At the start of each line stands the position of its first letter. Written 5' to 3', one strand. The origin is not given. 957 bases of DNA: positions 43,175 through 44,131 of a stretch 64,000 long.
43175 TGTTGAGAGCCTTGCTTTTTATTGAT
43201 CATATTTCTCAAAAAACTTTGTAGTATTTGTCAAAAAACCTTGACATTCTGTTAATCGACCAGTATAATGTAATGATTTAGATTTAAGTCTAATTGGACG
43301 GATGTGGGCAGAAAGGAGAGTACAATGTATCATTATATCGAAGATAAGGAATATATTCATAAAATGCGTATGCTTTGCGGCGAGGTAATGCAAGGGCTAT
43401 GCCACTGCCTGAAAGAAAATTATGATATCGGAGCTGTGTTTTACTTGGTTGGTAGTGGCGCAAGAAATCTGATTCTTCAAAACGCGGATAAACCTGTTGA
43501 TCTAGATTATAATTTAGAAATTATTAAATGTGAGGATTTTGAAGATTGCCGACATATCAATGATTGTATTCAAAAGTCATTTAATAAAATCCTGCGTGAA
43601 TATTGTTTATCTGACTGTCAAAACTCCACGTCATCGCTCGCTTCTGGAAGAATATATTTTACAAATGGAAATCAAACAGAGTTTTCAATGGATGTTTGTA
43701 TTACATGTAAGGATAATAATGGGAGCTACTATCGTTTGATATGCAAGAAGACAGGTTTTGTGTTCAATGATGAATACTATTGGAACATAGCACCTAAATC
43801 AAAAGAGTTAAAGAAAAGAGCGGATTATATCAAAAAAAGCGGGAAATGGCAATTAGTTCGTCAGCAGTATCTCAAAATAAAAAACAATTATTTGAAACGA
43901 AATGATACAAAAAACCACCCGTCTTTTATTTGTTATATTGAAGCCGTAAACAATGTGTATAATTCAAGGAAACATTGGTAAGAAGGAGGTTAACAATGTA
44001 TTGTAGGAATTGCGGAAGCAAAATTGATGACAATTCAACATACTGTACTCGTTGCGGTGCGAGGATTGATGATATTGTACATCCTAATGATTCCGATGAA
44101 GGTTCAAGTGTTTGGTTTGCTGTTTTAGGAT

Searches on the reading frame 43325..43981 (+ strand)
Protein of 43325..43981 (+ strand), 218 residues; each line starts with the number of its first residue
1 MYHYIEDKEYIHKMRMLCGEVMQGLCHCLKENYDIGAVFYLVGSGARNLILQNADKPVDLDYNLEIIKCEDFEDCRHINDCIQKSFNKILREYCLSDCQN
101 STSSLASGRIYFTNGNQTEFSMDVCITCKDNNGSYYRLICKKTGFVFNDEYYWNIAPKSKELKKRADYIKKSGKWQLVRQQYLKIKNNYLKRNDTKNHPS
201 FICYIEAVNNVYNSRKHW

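Call 6: search_protein_families(library=pfam, proteins=[window:43325-43978:+], max_evalue=10)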
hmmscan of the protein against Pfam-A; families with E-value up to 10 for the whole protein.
window:43325-43978:+ (218 aa): 2 families
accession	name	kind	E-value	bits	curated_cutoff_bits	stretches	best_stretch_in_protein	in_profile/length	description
PF23417.1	STING_TM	-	0.026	15.3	28.1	1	72-122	24-76/109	STING transmembrane domain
PF23973.1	DUF7299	-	0.13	12.9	27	1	166-205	39-76/77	Family of unknown function (DUF7299)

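Call 7: search_protein_families(library=padloc, proteins=[window:43325-43978:+], max_evalue=10)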
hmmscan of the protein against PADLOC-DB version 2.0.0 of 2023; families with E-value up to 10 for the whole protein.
window:43325-43978:+ (218 aa): 0 families
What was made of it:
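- On MNT-HEPN toxin-antitoxin: PADLOC has no hit (call 7).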

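Call 8: search_protein_families(library=ncbifam, proteins=[window:43325-43978:+], max_evalue=10)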
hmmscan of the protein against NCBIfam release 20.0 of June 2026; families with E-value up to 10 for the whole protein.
window:43325-43978:+ (218 aa): 0 families

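Call 9: find_homologous_proteins(query=window:43325-43978:+, max_evalue=0.001)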
Query window:43325-43978:+ (218 aa): 1260 proteins with E <= 0.001 among 1308 candidates; the best 120 are listed.
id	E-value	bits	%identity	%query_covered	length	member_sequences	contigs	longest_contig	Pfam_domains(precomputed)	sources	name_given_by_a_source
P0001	1.2e-133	462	90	100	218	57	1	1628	-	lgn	-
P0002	1.2e-100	354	70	100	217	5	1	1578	-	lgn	-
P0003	4.3e-100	352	69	100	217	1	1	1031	-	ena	-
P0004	9.2e-100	351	70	100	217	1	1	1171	-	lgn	-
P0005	2.3e-99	350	69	100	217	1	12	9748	-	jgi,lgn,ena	-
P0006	2.7e-99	349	68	100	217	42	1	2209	-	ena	-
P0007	4.7e-99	349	67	100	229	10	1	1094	-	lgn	-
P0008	6.5e-99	348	68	100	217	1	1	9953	-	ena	-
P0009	6.9e-99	348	67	100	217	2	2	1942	-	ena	-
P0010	7.4e-99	348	67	100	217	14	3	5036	-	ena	-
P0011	9.5e-99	348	68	100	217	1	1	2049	-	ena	-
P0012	1.0e-98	348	69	100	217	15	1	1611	-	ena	-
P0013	1.1e-98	348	66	100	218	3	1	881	-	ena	-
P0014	1.1e-98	348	68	100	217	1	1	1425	-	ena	-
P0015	1.3e-98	347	68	100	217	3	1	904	-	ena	-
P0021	3.8e-98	346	70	100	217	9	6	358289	-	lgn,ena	-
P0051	1.8e-96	340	65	100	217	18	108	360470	-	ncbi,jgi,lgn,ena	jgi:hypothetical protein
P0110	1.6e-94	334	65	100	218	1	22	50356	-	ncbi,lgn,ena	-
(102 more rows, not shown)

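Call 10: search_solved_structures(query=window:43325-43978:+, max_evalue=10, show_alignments=2)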
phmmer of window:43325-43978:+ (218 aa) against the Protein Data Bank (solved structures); distinct sequences matched with E-value up to 10: 1.
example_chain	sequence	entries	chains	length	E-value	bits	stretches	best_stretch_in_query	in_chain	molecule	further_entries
6zj3_SD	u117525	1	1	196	1.5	11.7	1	7-51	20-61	Ribosomal protein uS4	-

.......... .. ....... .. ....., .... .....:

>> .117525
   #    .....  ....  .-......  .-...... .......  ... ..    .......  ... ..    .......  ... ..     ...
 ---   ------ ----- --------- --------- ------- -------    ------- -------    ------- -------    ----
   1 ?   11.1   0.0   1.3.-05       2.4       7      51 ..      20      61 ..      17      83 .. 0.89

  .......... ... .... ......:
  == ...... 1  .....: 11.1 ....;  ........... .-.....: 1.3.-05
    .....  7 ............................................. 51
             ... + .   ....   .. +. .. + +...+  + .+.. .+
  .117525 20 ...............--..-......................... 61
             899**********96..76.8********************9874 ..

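Call 14: search_solved_structures(query=A1, max_evalue=10, show_alignments=3)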
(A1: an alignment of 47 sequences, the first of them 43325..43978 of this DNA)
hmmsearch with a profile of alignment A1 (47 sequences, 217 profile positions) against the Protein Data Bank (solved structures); distinct sequences matched with E-value up to 10: 2.
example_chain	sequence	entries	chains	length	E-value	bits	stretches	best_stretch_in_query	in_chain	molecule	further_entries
1yo7_A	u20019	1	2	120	0.58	13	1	109-156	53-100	Regulatory protein rop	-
6rsx_A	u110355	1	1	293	1.9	11.3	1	25-54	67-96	Regulatory Subunit of Protein Kinase A (cAMP-dependent) from Euglena gracilis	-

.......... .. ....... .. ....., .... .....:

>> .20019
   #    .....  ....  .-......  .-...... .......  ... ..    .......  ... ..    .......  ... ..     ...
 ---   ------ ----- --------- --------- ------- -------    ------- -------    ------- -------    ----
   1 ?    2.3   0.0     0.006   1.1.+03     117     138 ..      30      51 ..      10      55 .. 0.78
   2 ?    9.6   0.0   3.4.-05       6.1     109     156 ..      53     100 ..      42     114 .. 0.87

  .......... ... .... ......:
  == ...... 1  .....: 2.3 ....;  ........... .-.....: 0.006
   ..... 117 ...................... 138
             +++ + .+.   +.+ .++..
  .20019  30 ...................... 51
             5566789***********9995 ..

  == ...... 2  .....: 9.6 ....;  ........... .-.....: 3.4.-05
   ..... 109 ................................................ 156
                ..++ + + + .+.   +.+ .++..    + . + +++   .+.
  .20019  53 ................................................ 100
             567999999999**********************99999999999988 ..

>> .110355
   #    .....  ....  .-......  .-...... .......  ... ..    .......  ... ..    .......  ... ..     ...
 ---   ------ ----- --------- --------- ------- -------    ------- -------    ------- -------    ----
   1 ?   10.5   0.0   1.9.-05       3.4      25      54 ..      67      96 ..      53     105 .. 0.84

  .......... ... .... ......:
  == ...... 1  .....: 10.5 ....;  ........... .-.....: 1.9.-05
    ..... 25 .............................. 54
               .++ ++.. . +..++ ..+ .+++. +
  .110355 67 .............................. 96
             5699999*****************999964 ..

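Call 15: find_encoding_contigs(protein=P0051, flank=5000, max_places=8)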
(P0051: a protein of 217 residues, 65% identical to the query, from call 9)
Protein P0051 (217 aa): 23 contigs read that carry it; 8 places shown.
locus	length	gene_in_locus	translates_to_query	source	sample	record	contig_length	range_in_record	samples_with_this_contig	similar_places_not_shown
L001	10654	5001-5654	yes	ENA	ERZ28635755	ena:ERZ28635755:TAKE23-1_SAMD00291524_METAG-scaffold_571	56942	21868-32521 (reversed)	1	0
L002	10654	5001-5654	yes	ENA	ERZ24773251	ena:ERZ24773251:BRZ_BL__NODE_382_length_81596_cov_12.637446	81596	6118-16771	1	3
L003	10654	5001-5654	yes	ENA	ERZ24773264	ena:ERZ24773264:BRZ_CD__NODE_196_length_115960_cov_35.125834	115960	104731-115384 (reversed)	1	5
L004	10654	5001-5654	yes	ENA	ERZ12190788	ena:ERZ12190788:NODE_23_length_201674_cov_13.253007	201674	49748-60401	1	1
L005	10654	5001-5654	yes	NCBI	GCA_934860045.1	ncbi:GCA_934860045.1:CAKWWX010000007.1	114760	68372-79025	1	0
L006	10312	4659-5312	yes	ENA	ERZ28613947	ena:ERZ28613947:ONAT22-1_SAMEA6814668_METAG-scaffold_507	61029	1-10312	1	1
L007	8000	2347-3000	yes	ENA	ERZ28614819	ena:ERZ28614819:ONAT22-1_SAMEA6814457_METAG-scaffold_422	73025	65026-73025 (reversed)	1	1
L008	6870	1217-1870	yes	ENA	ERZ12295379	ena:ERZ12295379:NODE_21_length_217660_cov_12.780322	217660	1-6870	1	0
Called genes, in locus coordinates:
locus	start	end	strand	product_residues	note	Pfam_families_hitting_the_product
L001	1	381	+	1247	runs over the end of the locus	PF00246:Peptidase_M14 (faint), PF00395:SLH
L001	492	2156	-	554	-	PF00239:Resolvase, PF07508:Recombinase, PF13408:Zn_ribbon_recom, PF14287:DUF4368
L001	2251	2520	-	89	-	-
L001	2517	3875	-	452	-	PF03432:Relaxase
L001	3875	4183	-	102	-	PF21983:NikA-like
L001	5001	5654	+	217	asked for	-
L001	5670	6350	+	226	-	PF13240:Zn_Ribbon_1 (weak)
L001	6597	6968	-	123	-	PF14198:TnpV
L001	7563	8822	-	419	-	PF07969:Amidohydro_3 (faint), PF01979:Amidohydro_1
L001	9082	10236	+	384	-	PF07454:SpoIIP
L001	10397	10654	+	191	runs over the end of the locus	PF00156:Pribosyltran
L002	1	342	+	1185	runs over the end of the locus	PF01855:POR_N, PF17147:PFOR_II, PF01558:POR, PF10371:EKR, PF12837:Fer4_6 (weak), PF12838:Fer4_7, PF13183:Fer4_8 (weak), PF02775:TPP_enzyme_C, +5 more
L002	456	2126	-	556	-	PF00239:Resolvase, PF07508:Recombinase, PF13408:Zn_ribbon_recom, PF14287:DUF4368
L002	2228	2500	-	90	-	PF14202:TnpW (weak)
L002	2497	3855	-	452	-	PF03432:Relaxase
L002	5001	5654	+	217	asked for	-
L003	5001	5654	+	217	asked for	-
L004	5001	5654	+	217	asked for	-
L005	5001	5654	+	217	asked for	-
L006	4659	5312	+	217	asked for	-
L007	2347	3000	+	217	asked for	-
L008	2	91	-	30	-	?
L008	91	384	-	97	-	PF21983:NikA-like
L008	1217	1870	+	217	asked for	-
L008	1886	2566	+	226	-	PF13240:Zn_Ribbon_1 (weak)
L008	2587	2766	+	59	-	-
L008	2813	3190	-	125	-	PF14198:TnpV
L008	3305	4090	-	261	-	PF02311:AraC_binding, PF12833:HTH_18, PF00165:HTH_AraC (weak)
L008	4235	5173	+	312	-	PF00480:ROK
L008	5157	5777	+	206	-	PF13580:SIS_2, PF01380:SIS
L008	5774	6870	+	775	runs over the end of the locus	PF22666:Glyco_hydro_2_N2, PF00703:Glyco_hydro_2 (weak), PF02836:Glyco_hydro_2_C (weak)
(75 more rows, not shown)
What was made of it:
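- A-B-small ORF sits in the accessory slot of Tn4451-like elements, with a TnpX-like serine recombinase, TnpW, relaxase, NikA-like protein and TnpV (call 15). The cassette is carried on mobile elements (call 15).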

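Call 16: find_encoding_contigs(protein=window:43325-43981:+, flank=6000, max_places=6)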
Protein window:43325-43981:+ (218 aa): 24 contigs read that carry it; 6 places shown.
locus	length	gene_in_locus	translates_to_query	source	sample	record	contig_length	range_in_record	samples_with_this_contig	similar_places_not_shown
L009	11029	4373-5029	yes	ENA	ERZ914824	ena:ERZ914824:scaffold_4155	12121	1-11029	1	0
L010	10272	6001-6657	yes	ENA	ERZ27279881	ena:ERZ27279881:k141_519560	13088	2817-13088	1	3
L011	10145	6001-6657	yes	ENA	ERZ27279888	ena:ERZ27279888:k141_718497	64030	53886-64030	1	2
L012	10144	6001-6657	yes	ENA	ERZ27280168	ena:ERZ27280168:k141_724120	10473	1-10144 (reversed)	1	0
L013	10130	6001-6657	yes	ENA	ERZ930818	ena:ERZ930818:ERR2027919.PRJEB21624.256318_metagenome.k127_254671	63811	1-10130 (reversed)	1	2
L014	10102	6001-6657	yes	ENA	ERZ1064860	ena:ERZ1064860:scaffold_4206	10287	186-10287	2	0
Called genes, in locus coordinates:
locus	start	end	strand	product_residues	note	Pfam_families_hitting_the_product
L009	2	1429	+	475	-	?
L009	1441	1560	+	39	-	-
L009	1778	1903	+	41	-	-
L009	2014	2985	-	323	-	PF00480:ROK, PF01869:BcrAD_BadFG (faint)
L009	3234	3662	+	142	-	PF00572:Ribosomal_L13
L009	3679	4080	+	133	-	PF00380:Ribosomal_S9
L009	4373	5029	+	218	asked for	-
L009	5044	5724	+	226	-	PF13240:Zn_Ribbon_1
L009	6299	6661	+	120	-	PF18692:DUF5640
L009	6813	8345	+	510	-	PF13522:GATase_6, PF13537:GATase_7, PF00733:Asn_synthase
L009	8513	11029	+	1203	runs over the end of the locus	?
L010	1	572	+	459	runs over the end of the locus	PF01225:Mur_ligase, PF08245:Mur_ligase_M, PF02875:Mur_ligase_C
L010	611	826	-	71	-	PF05979:DUF896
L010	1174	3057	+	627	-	PF22058:X25_BaPul_like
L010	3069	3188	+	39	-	-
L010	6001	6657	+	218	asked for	-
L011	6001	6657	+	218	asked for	-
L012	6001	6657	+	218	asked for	-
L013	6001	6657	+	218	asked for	-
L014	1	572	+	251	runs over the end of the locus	?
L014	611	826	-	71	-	PF05979:DUF896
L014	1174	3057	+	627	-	PF22058:X25_BaPul_like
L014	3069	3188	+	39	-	-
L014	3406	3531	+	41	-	-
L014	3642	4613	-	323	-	PF00480:ROK, PF01869:BcrAD_BadFG (faint)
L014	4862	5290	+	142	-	PF00572:Ribosomal_L13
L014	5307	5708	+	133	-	PF00380:Ribosomal_S9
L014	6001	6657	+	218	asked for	-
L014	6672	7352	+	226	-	PF13240:Zn_Ribbon_1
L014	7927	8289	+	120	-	PF18692:DUF5640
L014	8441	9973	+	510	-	PF13522:GATase_6, PF13537:GATase_7, PF00733:Asn_synthase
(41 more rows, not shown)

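Call 22: predict_structure(alignment_id=A1)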
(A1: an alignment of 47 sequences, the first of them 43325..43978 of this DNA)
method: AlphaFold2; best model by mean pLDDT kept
length: 218 residues; sequences in the alignment: 47
mean_pLDDT: 81.3   pTM: 0.78
mean pLDDT of the five models: 81.3, 58.9, 51.1, 47.0, 46.5
residues with pLDDT >= 90: 61; 70-90: 120; 50-70: 27; < 50: 10
segments of 3 or more residues with pLDDT < 50: 1-3, 47-49
pLDDT, mean of each block of 10 residues (from residue 1): 58 89 97 94 57 63 90 90 96 90 79 78 90 88 78 88 86 84 77 64 84 67
secondary structure, 60 per line:
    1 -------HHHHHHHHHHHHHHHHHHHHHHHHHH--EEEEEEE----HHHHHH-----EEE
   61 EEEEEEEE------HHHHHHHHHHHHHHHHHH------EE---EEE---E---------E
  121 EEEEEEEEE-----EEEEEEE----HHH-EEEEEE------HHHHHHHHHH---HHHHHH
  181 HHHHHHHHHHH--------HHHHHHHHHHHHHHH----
elements in order: H8-33 E36-42 H47-52 E58-68 H75-92 E104-106 E120-129 E135-141 E150-155 H162-171 H175-191 H200-214
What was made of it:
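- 43325..43981 (+): Gene A: 218-aa Pol-beta-superfamily nucleotidyltransferase-like protein of an unannotated family, with a CD-NTase-like predicted fold. AlphaFold pLDDT 81, pTM 0.78 (call 22).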

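Call 24: fold_search(model_id=the predicted structure, library=pdb)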
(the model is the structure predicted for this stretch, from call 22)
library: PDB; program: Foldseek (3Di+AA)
matches with E <= 10: 643; with E <= 0.001: 23
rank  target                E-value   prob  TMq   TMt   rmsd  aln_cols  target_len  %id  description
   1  7x4a                  2.3e-05  1.00  0.41  0.33   8.3       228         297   14  Native CD-NTase ClCdnE (released 2023-03-08)
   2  6e0o_A                7.3e-05  1.00  0.44  0.37   7.1       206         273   11  Structure of Elizabethkingia meningoseptica CdnE cyclic dinucleotide synthase with pppA[3'-5']pA (released 2019-02-20)
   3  6e0n                  1.1e-04  1.00  0.42  0.36   7.3       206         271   11  Structure of Elizabethkingia meningoseptica CdnE cyclic dinucleotide synthase with GTP and Apcpp (released 2019-02-20)
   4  7ljo                  1.3e-04  1.00  0.44  0.35   6.9       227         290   12  Structure of the Bacteroides fragilis CD-NTase CdnB in complex with ADP (released 2021-06-02)
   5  6p82_A                1.4e-04  1.00  0.41  0.33   7.2       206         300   18  Structure of P. aeruginosa ATCC27853 CdnD, Apo form 1 (released 2019-12-25)
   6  8yss                  1.7e-04  1.00  0.46  0.32   5.8       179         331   13  Crystal structure of the apo form of Deinococcus wulumuqiensis CD-NTase DwCdnB (released 2025-01-29)
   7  6p8u_A                1.7e-04  1.00  0.43  0.34   6.9       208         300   18  Structure of P. aeruginosa ATCC27853 CdnD:HORMA2:Peptide 1 complex (released 2019-12-25)
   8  8ysd                  2.1e-04  1.00  0.44  0.31   6.1       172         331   12  Crystal structure of the Deinococcus wulumuqiensis CD-NTase DwCdnB in complex with ATP (form 2) (released 2025-01-29)
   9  8ysc                  2.1e-04  1.00  0.43  0.32   7.9       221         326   14  Crystal structure of the Deinococcus wulumuqiensis CD-NTase DwCdnB in complex with ATP (form 1) (released 2025-01-29)
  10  6e0m                  2.1e-04  1.00  0.41  0.36   7.3       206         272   11  Structure of Elizabethkingia meningoseptica CdnE cyclic dinucleotide synthase (released 2019-02-20)
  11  7ljn_C                2.5e-04  1.00  0.40  0.28   4.6       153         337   12  Structure of the Bradyrhizobium diazoefficiens CD-NTase CdnG in complex with GTP (released 2021-06-02)
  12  8ysg                  2.5e-04  1.00  0.43  0.31   5.3       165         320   13  Crystal structure of the Deinococcus wulumuqiensis CD-NTase DwCdnB in complex with GTP (released 2025-01-29)
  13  7ljn_B                3.0e-04  1.00  0.42  0.30   4.6       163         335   13  Structure of the Bradyrhizobium diazoefficiens CD-NTase CdnG in complex with GTP (released 2021-06-02)
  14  8ysi                  3.0e-04  1.00  0.45  0.34   7.3       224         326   14  Crystal structure of the Deinococcus wulumuqiensis CD-NTase DwCdnB in complex with UTP (released 2025-01-29)
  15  6p82_B                3.2e-04  1.00  0.42  0.34   7.1       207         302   20  Structure of P. aeruginosa ATCC27853 CdnD, Apo form 1 (released 2019-12-25)
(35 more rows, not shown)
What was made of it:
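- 43325..43981 (+): Foldseek top 24 hits are all bacterial CD-NTases (call 24).
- On CD-NTase / SMODS (CBASS cyclase): The predicted model (pLDDT 81, pTM 0.78, but the other four models are 47-59; call 22) matches 24 CD-NTase chains first, at E 2e-5 to 1e-3 and TM 0.40-0.48, then cGAS, OAS and DncV (call 24).
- Closest known: Type I CBASS with a membrane effector. Same: A's best structural matches are CdnE, CdnB, CdnD, CdnG and CdnC (call 24).
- Closest known: Panoptes. Different: OptS has the Cas10/GGDEF palm fold, whereas A has the Pol-beta fold (call 24).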

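Call 25: search_protein_representatives(alignment_id=A1)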
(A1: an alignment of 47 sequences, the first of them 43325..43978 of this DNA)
Query: 47 sequences, 217 profile positions. Proteins with E-value up to 0.001 (for the whole library): 763; up to 1e-10: 472; up to 1e-30: 144. The best 150 are listed.
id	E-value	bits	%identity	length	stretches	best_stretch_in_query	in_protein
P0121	1.0e-91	322.7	-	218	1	1-217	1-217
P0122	5.8e-85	300.7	-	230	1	1-213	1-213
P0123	3.0e-74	265.7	-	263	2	1-113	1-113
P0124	6.5e-74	264.6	-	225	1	1-213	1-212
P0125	1.4e-73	263.4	-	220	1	1-215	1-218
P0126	8.6e-72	257.6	-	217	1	1-213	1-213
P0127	9.7e-72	257.4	-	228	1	1-212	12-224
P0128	1.8e-71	256.6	-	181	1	1-145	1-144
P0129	2.7e-70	252.8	-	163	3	5-84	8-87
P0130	2.7e-70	252.7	-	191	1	45-214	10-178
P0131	1.5e-67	243.8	-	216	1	1-217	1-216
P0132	1.4e-66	240.6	-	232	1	2-214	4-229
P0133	1.3e-65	237.4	-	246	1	1-213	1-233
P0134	2.5e-65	236.5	-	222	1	1-213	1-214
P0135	6.9e-65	235.1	-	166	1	1-164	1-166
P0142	1.0e-59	218.2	-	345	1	1-215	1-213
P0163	3.5e-51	190.3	-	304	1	1-212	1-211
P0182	5.9e-45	169.9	-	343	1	48-212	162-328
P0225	6.9e-36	140.2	-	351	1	1-212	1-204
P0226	1.4e-35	139.2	-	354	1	1-213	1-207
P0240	1.3e-33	132.8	-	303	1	1-213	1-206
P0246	4.1e-33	131.2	-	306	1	2-212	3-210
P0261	4.8e-31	124.4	-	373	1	1-212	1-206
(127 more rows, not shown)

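Call 27: search_protein_families(library=pfam, proteins=[P0142, P0163, P0225, P0226, P0261, P0240, P0246, P0182], max_evalue=0.1)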
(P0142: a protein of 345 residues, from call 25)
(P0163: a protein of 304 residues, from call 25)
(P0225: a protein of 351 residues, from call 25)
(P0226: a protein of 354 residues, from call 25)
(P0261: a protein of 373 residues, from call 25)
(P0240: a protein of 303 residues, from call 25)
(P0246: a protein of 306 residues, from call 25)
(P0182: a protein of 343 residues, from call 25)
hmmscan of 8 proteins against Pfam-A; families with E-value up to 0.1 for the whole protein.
P0142 (345 aa): 2 families
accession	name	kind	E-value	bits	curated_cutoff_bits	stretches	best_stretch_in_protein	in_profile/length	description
PF14124.11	DUF4291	-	0.028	14.7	27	1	162-234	39-110/180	Domain of unknown function (DUF4291)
PF00765.23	Autoind_synth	-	0.052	13.5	24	1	30-96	87-153/183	Autoinducer synthase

P0163 (304 aa): 2 families
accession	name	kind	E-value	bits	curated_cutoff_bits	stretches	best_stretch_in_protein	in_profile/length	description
PF15960.10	DUF4763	-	0.031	13.9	30.1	1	229-286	75-132/236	Domain of unknown function (DUF4763)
PF15375.12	FSAF1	-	0.087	13.5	27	0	216-289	18-77/132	40S small subunit processome assembly factor 1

P0225 (351 aa): 2 families
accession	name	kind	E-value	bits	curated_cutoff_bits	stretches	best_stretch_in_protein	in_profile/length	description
PF18475.7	PIN7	-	5.6e-16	59.5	34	1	233-329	1-99/103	PIN domain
PF22600.2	MTPAP-like_central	-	0.044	14.3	27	1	23-90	28-88/139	Poly(A) RNA polymerase, mitochondrial-like, central palm domain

P0226 (354 aa): 2 families
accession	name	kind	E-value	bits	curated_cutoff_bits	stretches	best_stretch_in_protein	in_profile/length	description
PF14661.11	HAUS6_N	-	0.035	14.2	26.4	1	160-234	143-217/233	HAUS augmin-like complex subunit 6 N-terminus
PF19976.4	GAAD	-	0.083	13.4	23.6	0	147-175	31-59/62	GTPase-associated adaptor domain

P0261 (373 aa): 0 families

P0240 (303 aa): 4 families
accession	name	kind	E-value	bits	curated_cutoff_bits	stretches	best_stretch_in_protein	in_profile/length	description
PF13528.12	Glyco_trans_1_3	-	0.013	15.1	25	1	218-286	37-105/322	Glycosyl transferase family 1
PF18765.7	Polbeta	-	0.014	15.9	26.9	1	22-119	1-91/93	Polymerase beta, Nucleotidyltransferase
PF10199.14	Adaptin_binding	-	0.038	15.2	32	0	179-282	28-97/98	Alpha and gamma adaptin binding protein p34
PF19886.4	DUF6359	-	0.057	13.6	23.2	1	23-85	5-65/110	Domain of unknown function (DUF6359)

P0246 (306 aa): 0 families

P0182 (343 aa): 1 family
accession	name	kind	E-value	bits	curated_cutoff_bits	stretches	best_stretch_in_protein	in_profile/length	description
PF21948.1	LplA-B_cat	-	0.041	14.3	27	1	237-281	8-54/200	Lipoyl protein ligase A/B catalytic domain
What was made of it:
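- Closest known: MntA-HepT. Same: One A member is fused to a PIN-type nuclease (call 27).
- One family member is fused to a PIN7 nuclease domain, E=6e-16 (call 27).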
